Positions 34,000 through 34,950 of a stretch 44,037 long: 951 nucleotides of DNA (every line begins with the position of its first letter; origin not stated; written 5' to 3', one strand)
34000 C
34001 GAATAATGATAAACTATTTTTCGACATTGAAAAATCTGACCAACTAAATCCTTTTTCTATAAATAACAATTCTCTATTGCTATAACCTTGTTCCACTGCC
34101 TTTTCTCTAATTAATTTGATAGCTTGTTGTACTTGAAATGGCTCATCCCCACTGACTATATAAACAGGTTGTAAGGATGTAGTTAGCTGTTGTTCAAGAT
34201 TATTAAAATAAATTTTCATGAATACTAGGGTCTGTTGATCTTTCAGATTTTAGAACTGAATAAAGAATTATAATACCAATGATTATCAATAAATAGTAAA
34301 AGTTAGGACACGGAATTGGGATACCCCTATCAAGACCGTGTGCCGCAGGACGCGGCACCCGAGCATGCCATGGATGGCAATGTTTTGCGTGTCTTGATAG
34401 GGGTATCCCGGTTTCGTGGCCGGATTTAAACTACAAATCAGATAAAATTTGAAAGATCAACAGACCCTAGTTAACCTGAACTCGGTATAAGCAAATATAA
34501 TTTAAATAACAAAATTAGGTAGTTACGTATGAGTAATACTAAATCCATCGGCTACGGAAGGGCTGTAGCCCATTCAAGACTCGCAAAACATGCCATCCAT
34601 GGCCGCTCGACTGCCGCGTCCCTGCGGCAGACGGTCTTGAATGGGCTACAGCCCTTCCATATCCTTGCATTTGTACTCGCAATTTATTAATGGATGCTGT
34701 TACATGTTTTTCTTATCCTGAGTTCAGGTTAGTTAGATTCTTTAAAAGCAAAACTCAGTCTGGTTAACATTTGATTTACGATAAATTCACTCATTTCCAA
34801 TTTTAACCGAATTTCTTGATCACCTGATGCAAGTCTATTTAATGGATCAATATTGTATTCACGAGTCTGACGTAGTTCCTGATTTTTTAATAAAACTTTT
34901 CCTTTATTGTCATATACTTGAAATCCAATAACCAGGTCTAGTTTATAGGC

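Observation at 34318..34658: Type A and type B elements share a ~68-bp GC-rich core in opposite orientation, with one compensatory stem change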

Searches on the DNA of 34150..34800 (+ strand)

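Call 8: search_rna_families(source=window, start=34150, end=34800, threshold=evalue, max_evalue=10, show_alignments=3)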
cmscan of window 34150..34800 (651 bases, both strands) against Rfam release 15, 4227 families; matches with E-value up to 10: 7.
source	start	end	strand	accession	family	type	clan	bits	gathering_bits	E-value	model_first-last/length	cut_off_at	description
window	34543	34671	-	RF01731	TwoAYGGAY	Cis-reg;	CL00106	36.6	43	0.00041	1-168/168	no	TwoAYGGAY RNA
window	34299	34428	+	RF01731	TwoAYGGAY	Cis-reg;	CL00106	34.2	43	0.0014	1-168/168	no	TwoAYGGAY RNA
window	34638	34728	+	RF02823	LPR69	Gene; sRNA;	-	18.6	40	0.22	1-82/82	no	Legionella RNA 69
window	34325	34402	+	RF03765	mir-2059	Gene; miRNA;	-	16.5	90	2.9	1-68/68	no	mir-2059 microRNA precursor family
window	34336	34371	-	RF00520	ybhL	Cis-reg; leader;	-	15.9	50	6.8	1-73/73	no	ybhL leader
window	34548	34637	+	RF02770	Ysr224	Gene; sRNA;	-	15.3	70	1.4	1-107/107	no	Yersinia sRNA 224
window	34341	34356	-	RF01690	Bacillaceae-1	Gene; sRNA;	-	14.6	35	6.7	25-40/67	no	Bacillaceae-1 RNA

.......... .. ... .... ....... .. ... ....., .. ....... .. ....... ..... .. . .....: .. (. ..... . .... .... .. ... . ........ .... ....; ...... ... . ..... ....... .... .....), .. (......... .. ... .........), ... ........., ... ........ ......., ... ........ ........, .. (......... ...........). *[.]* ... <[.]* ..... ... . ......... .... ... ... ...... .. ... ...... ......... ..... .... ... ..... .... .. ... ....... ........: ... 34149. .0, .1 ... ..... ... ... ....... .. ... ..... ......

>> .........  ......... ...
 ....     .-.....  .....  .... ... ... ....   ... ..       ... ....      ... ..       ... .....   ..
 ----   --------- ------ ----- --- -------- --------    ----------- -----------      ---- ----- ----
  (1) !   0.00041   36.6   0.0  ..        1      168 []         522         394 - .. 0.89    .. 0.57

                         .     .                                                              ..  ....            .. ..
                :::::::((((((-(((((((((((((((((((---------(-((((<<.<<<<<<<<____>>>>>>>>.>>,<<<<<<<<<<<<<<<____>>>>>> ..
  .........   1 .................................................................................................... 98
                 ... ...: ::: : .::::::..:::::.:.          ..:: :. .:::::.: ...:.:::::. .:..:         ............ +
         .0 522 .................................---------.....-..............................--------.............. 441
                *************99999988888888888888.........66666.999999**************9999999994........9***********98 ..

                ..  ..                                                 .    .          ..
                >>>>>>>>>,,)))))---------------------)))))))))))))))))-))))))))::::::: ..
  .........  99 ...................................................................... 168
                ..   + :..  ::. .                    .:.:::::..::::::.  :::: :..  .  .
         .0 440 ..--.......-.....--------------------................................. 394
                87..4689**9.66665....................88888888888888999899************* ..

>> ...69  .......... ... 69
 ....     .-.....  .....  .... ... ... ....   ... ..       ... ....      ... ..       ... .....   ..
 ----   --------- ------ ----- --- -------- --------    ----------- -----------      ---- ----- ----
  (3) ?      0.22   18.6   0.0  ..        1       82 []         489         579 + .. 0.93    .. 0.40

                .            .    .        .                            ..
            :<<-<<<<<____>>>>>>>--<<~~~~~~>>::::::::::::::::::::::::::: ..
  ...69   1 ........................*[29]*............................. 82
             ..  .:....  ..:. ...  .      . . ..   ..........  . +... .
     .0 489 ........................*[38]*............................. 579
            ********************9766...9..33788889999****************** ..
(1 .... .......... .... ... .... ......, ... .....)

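Call 41: build_rna_model(alignment_id=A1, structure=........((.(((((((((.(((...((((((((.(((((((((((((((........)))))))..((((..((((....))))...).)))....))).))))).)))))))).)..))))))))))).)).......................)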
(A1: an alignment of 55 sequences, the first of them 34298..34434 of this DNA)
Model R1 built from alignment A1 (55 sequences, 157 columns); structure: as given.
model positions 135; base pairs 45; branch points 1; effective number of sequences 1.73; information 0.59 bits per position. Calibrated on 0.2 Mb of random sequence (short: E-values are rough).
structure used (alignment columns):
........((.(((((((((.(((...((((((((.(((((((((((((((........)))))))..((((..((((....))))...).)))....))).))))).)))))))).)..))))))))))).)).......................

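Call 42: search_with_rna_model(model_id=R1, source=window, filters=off, max_evalue=10)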
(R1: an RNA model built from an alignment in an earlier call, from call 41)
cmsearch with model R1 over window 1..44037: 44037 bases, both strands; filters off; matches with E-value up to 10: 21.
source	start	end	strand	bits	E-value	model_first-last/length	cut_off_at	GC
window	34537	34672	-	129.4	5.4e-34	1-135/135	no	0.55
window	39725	39860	-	127.2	2.3e-33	1-135/135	no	0.54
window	34298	34434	+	125.6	6.5e-33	1-135/135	no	0.53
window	34293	34429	-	33.4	3.9e-07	1-135/135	no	0.53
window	34542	34677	+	32.3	8.1e-07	1-135/135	no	0.56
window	39730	39865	+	32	9.6e-07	1-135/135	no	0.54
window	10838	10893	-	13.9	0.11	1-135/135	no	0.43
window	33084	33130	-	10.3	1.1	1-135/135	no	0.17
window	21026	21100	+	10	1.3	1-135/135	no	0.29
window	26424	26487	-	9.9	1.5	1-135/135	no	0.34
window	2977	3076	-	9.7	1.6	1-135/135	no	0.38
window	3092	3141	-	9.5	1.9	1-135/135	no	0.38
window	38266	38364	+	9.1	2.4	1-135/135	no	0.34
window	40749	40798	+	7.7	6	1-135/135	no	0.36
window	6127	6190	+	7.4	7.2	1-135/135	no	0.28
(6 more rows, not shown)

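Call 43: search_with_rna_model(model_id=R1, sources=[L101, L102, L103, L104, L105, L106, L008, L009, L017, L021, L025, L029, L036, L038, L052, L055, L061, L065, L084, L089, L080, L010, L013, L028, L050, L068, L060, L072, L091, L083], max_evalue=1)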
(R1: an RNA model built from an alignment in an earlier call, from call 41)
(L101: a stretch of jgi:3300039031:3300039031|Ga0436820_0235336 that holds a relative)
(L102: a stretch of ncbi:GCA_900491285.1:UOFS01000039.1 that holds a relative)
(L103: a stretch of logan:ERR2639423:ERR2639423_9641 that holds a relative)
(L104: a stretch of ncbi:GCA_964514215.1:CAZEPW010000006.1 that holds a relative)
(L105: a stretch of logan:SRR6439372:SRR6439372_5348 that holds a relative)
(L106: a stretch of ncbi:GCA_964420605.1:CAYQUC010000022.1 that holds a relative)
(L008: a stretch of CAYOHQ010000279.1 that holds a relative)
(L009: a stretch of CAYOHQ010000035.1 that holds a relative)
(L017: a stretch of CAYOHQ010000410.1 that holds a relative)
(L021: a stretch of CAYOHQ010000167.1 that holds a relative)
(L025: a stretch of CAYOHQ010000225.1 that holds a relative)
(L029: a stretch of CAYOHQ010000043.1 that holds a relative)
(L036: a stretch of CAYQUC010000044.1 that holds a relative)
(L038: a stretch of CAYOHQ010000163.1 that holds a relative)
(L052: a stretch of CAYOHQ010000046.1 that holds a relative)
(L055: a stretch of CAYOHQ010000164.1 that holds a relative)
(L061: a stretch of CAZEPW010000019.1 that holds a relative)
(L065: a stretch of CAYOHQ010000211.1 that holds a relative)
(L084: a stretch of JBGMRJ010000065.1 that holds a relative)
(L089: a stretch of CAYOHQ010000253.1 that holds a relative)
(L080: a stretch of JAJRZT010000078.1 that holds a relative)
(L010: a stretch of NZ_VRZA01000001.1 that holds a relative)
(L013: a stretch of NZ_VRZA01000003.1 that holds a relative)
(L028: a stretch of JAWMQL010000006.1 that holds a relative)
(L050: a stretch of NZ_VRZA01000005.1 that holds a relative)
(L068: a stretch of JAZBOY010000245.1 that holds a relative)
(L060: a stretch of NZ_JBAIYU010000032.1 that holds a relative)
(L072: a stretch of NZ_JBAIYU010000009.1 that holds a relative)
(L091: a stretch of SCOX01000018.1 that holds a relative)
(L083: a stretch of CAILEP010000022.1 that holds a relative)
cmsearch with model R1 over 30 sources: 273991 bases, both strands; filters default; matches with E-value up to 1: 40.
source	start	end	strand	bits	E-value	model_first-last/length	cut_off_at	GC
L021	6154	6290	-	125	5.7e-32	1-135/135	no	0.53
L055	4927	5063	+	124.8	6.7e-32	1-135/135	no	0.5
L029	4873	5009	-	123.9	1.2e-31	1-135/135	no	0.53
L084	1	133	+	121.3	6.3e-31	4-135/135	5'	0.55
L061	6508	6645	+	120.7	9.2e-31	1-135/135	no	0.51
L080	6224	6361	+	118.2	4.8e-30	1-135/135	no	0.54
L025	2756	2892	-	113.4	1e-28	1-135/135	no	0.51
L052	4361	4545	+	111.7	3.1e-28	1-135/135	no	0.56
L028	5573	5709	+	100.5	4.1e-25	1-135/135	no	0.67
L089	5081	5190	+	97.3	3.3e-24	1-109/135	3'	0.53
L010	6656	6796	-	95.5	1e-23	1-135/135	no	0.7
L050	4774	4914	+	92.4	7.7e-23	1-135/135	no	0.7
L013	7392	7530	-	92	9.7e-23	1-135/135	no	0.63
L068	5862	6001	+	88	1.3e-21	1-135/135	no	0.69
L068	5673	5814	-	82.5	4.5e-20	1-135/135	no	0.68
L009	3724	3914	+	79.3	3.5e-19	1-135/135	no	0.5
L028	5414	5546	-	77.2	1.4e-18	1-135/135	no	0.63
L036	1849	1974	-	71.5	5.4e-17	1-135/135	no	0.53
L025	1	83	-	62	2.4e-14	1-83/135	3'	0.48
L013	7597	7729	+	60.9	4.9e-14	1-135/135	no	0.59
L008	3345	3474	+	59.8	9.7e-14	1-135/135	no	0.53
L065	6316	6371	-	51.9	1.6e-11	39-93/135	no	0.66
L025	5658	5751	-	44.5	1.9e-09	41-135/135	5'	0.55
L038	6627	6803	+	42.2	8.3e-09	1-135/135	no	0.55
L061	6503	6640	-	39.6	4.4e-08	1-135/135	no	0.52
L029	4878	5014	+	38.5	9.1e-08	1-135/135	no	0.54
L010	6846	6996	+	37.8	1.5e-07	1-135/135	no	0.74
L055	4922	5058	-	34.6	1.1e-06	1-135/135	no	0.52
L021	6159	6295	+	34.5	1.2e-06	1-135/135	no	0.52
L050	4555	4685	-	33.4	2.4e-06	1-135/135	no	0.61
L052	4356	4540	-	32.5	4.2e-06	1-135/135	no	0.56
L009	3719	3909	-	28.8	4.7e-05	1-135/135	no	0.5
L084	1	128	-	26.6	0.00019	1-127/135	3'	0.56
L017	2682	2730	-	25.3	0.00044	41-90/135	no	0.63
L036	1854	1979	+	23.8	0.0012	1-135/135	no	0.56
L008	3340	3530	-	23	0.0019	1-135/135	no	0.51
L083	3329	3353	-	20.9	0.0076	64-87/135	no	0.56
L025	2761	2897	+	18.5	0.034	1-135/135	no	0.51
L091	3628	3647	-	13.9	0.67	67-85/135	no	0.7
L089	5076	5190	-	13.9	0.68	23-135/135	5'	0.52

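Call 48: search_with_rna_model(model_id=R1, sources=[L001, L002, L003, L004, L005, L007, L011, L012, L016, L018, L019, L020, L026, L027, L030, L031, L032, L033, L034, L035, L037, L040, L041, L042, L043, L044, L045, L046, L047, L048, L049, L051, L053, L054, L056, L057, L059, L063, L064, L066, L069, L070, L073, L074, L075, L076, L077, L078, L079, L085, L087, L088, L090, L092, L093, L094, L095, L096, L097, L098, L099, L100], max_evalue=0.000001)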
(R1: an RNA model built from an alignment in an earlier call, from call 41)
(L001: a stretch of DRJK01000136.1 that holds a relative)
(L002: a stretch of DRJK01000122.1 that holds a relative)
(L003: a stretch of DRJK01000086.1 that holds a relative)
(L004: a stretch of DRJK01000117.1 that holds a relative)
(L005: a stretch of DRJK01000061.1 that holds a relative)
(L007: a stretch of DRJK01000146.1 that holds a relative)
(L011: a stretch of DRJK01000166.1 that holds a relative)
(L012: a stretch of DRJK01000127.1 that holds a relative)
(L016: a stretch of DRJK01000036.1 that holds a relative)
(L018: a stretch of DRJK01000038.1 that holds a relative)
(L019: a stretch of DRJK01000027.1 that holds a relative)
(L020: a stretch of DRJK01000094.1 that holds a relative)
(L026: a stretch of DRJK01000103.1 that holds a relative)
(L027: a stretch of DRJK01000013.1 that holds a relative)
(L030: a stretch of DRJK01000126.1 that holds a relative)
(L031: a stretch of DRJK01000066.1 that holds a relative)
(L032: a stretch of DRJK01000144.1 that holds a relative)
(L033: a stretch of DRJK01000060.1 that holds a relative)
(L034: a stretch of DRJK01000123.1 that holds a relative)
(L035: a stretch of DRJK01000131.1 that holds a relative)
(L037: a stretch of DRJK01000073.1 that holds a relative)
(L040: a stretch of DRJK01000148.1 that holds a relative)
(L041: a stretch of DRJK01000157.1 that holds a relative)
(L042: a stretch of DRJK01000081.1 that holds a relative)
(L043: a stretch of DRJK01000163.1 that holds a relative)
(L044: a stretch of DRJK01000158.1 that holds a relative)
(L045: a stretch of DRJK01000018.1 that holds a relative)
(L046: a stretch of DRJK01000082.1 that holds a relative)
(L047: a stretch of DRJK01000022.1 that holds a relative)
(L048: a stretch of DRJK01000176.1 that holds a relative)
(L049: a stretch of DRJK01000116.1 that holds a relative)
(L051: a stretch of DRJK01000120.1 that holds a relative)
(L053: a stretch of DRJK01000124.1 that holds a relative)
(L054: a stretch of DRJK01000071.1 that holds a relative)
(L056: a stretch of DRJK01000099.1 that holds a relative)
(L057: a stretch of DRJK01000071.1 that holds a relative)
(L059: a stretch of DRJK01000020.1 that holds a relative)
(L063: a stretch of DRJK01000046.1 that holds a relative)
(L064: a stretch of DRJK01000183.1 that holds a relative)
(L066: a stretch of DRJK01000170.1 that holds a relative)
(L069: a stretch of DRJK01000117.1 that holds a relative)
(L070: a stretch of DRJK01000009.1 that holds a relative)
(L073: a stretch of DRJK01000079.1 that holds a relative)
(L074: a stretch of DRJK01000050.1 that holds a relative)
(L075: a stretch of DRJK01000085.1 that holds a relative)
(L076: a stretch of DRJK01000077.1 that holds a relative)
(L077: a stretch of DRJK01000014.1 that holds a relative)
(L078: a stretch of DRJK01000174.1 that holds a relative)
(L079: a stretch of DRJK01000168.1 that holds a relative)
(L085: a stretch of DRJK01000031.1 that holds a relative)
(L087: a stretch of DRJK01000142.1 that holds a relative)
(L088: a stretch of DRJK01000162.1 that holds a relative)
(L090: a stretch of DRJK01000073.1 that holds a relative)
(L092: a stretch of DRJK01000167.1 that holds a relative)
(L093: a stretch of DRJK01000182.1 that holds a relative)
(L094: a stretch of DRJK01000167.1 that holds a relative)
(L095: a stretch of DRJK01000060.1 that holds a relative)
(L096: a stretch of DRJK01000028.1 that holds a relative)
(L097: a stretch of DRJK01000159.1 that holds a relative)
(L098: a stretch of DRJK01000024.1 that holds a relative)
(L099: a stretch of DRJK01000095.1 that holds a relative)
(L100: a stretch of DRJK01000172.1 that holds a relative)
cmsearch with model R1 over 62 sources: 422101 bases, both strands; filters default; matches with E-value up to 0.000001: 127.
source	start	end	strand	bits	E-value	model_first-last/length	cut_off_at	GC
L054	1577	1710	-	152.9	1.4e-39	1-135/135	no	0.58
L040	58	191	+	152.5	1.9e-39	1-135/135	no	0.6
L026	2967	3100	+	152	2.5e-39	1-135/135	no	0.57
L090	1454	1587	-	150.8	5.5e-39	1-135/135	no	0.6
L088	74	207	+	149.7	1.1e-38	1-135/135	no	0.6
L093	4680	4813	-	149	1.7e-38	1-135/135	no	0.6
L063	1929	2064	-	148.1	3.1e-38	1-135/135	no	0.6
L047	5815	5948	+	147.7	4e-38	1-135/135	no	0.56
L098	1773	1906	+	147.3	5.3e-38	1-135/135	no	0.57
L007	6281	6414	+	147.1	6e-38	1-135/135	no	0.55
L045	1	133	+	147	6.4e-38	1-135/135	no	0.62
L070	2241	2376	+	146.9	6.9e-38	1-135/135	no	0.54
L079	7309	7442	+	146.3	9.8e-38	1-135/135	no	0.57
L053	452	585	+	146.1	1.1e-37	1-135/135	no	0.55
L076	3005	3138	-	145.9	1.2e-37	1-135/135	no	0.57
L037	4433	4566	+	144.3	3.6e-37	1-135/135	no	0.57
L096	984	1117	-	143.5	6.1e-37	1-135/135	no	0.57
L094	1447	1580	+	143.4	6.6e-37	1-135/135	no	0.6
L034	7688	7822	+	142.8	9.7e-37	1-135/135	no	0.59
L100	2497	2630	-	142.8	9.7e-37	1-135/135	no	0.54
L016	7399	7534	-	142.7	1e-36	1-135/135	no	0.58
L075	15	148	+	142.5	1.1e-36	1-135/135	no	0.59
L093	264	397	-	142.2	1.3e-36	1-135/135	no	0.59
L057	5012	5145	+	142.2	1.4e-36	1-135/135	no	0.56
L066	1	133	-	141.9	1.7e-36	1-135/135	no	0.57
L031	3894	4028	+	141.4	2.3e-36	1-135/135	no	0.56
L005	513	643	+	141.2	2.6e-36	1-135/135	no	0.6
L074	3706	3839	-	140.8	3.3e-36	1-135/135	no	0.57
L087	7410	7545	-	139.2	9.7e-36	1-135/135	no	0.55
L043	5252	5385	+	138.1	1.9e-35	1-135/135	no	0.53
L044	6468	6601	+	137.4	3.1e-35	1-135/135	no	0.56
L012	3700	3833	+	137.2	3.6e-35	1-135/135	no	0.61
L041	1759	1892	+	137.1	3.7e-35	1-135/135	no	0.57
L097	5073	5208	+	137.1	3.8e-35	1-135/135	no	0.56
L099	2231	2364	+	136.9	4.1e-35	1-135/135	no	0.59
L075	1527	1662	-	136.2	6.6e-35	1-135/135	no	0.58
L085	4325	4453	-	136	7.7e-35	6-135/135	5'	0.56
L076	402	535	-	135.8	8.3e-35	1-135/135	no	0.56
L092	4636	4769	-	135.8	8.5e-35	1-135/135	no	0.57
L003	3209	3342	+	135.6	9.5e-35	1-135/135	no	0.56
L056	6849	6982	+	134.6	1.9e-34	1-135/135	no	0.57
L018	29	163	-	134.3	2.2e-34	1-135/135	no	0.58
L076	191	324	-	133.7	3.2e-34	1-135/135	no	0.54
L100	5418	5553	+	133.4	3.9e-34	1-135/135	no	0.57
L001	1745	1878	-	132.8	6e-34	1-135/135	no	0.56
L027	677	812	-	131.9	1.1e-33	1-135/135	no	0.58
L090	958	1093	-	129.9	3.8e-33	1-135/135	no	0.57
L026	5914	6047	+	129.3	5.8e-33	1-135/135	no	0.54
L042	1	118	-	128.9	7.1e-33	1-119/135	3'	0.6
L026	1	119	-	128.7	8.4e-33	1-120/135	3'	0.57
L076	1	113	-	128.3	1e-32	1-114/135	3'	0.59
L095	4684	4806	-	127.8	1.5e-32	14-135/135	5'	0.61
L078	1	118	+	127.6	1.6e-32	17-135/135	5'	0.58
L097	7084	7219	+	127.6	1.7e-32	1-135/135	no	0.55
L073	6126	6259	+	127.3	2e-32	1-135/135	no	0.54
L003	262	395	-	126.9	2.7e-32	1-135/135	no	0.57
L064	3065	3198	+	126.5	3.5e-32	1-135/135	no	0.56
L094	5607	5742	+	126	4.7e-32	1-135/135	no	0.57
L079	1610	1745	-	123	3.2e-31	1-135/135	no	0.57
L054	4803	4936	-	122.3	5.1e-31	1-135/135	no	0.58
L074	1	113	-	119.8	2.6e-30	1-114/135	3'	0.6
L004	1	113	-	118.2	7.3e-30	1-114/135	3'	0.62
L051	1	108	-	117.6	1e-29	1-108/135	3'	0.59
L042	2003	2136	+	117.3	1.2e-29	1-135/135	no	0.58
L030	7893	8000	+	114.5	7.9e-29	1-109/135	3'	0.56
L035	1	110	+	109.8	1.5e-27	26-135/135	5'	0.58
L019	4527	4632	-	108.6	3.5e-27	30-135/135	5'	0.58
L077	2077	2183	-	106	1.8e-26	29-135/135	5'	0.56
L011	1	99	-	105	3.5e-26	1-100/135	3'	0.59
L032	1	101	+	101.3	3.8e-25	35-135/135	5'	0.57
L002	1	96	-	100.6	5.9e-25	1-97/135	3'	0.62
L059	1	100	+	99.8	1e-24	36-135/135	5'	0.6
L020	1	95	-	99.2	1.5e-24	1-96/135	3'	0.58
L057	1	94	-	97.1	5.8e-24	1-95/135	3'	0.6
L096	1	93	-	95.3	1.9e-23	1-94/135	3'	0.59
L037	7092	7225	+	92.3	1.2e-22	1-135/135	no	0.62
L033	4519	4649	+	88.2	1.8e-21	1-135/135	no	0.56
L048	4062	4156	-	87.2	3.3e-21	42-135/135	5'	0.59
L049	1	95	+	87.2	3.3e-21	42-135/135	5'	0.59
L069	2191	2281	-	85.6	9.2e-21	45-135/135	5'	0.62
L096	172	305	-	83.5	3.7e-20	1-135/135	no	0.47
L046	1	93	+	73.7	2e-17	43-135/135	5'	0.56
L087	5842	5932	+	69.6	2.7e-16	1-135/135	no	0.51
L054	4808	4941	+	64.3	8.3e-15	1-135/135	no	0.59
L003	3204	3337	-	63.7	1.2e-14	1-135/135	no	0.57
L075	1532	1667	+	62.5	2.7e-14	1-135/135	no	0.59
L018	34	168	+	57.6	6.3e-13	1-135/135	no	0.59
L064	3060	3193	-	57.5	6.9e-13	1-135/135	no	0.57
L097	7079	7214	-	56.8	1.1e-12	1-135/135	no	0.55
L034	1272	1404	-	53.1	1.2e-11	1-135/135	no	0.54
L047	1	64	-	51.1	4.1e-11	1-65/135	3'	0.61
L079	7304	7437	-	49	1.6e-10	1-135/135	no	0.56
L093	4685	4818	+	48.5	2.2e-10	1-135/135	no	0.59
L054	1582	1715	+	47.4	4.6e-10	1-135/135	no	0.57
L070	2236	2371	-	47.4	4.6e-10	1-135/135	no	0.53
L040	53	186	-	47.2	5.1e-10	1-135/135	no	0.6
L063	1934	2069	+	46.2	9.7e-10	1-135/135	no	0.6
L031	3889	4023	-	45.6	1.5e-09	1-135/135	no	0.56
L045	1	128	-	45.4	1.7e-09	1-135/135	no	0.63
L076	196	329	+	44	4.1e-09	1-135/135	no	0.54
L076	407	540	+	43.9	4.3e-09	1-135/135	no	0.56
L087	5837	5927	-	43.7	4.9e-09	1-135/135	no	0.49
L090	963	1098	+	43.6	5.2e-09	1-135/135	no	0.57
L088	69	202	-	43.6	5.2e-09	1-135/135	no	0.58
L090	1459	1592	+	43.5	5.5e-09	1-135/135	no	0.58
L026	2962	3095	-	43.5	5.6e-09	1-135/135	no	0.57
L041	1754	1887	-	43.2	6.6e-09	1-135/135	no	0.57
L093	269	402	+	41.9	1.6e-08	1-135/135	no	0.58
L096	989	1122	+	41.4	2.2e-08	1-135/135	no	0.56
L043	5247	5380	-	40.8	3.1e-08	1-135/135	no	0.53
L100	2502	2635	+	40.6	3.5e-08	1-135/135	no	0.54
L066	5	138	+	40.3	4.3e-08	1-135/135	no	0.56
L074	1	118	+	39.8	5.8e-08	17-135/135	5'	0.59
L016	7404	7539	+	39.7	6.2e-08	1-135/135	no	0.57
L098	7887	8000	-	39.6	6.7e-08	27-135/135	5'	0.47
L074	3711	3844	+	38.9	1.1e-07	1-135/135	no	0.57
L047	5810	5943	-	38.3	1.6e-07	1-135/135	no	0.56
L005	508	641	-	38.1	1.8e-07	1-135/135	no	0.57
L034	7683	7817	-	37.9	2.1e-07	1-135/135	no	0.59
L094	5602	5737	-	37.7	2.3e-07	1-135/135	no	0.57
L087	7415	7550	+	37.5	2.6e-07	1-135/135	no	0.55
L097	5068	5203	-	37.4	2.8e-07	1-135/135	no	0.55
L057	5007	5140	-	36.1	6.3e-07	1-135/135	no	0.57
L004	1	118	+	35.8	8e-07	17-135/135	5'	0.61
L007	6276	6409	-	35.6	9e-07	1-135/135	no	0.54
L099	2226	2359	-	35.6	9.1e-07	1-135/135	no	0.57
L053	447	580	-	35.5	9.6e-07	1-135/135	no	0.54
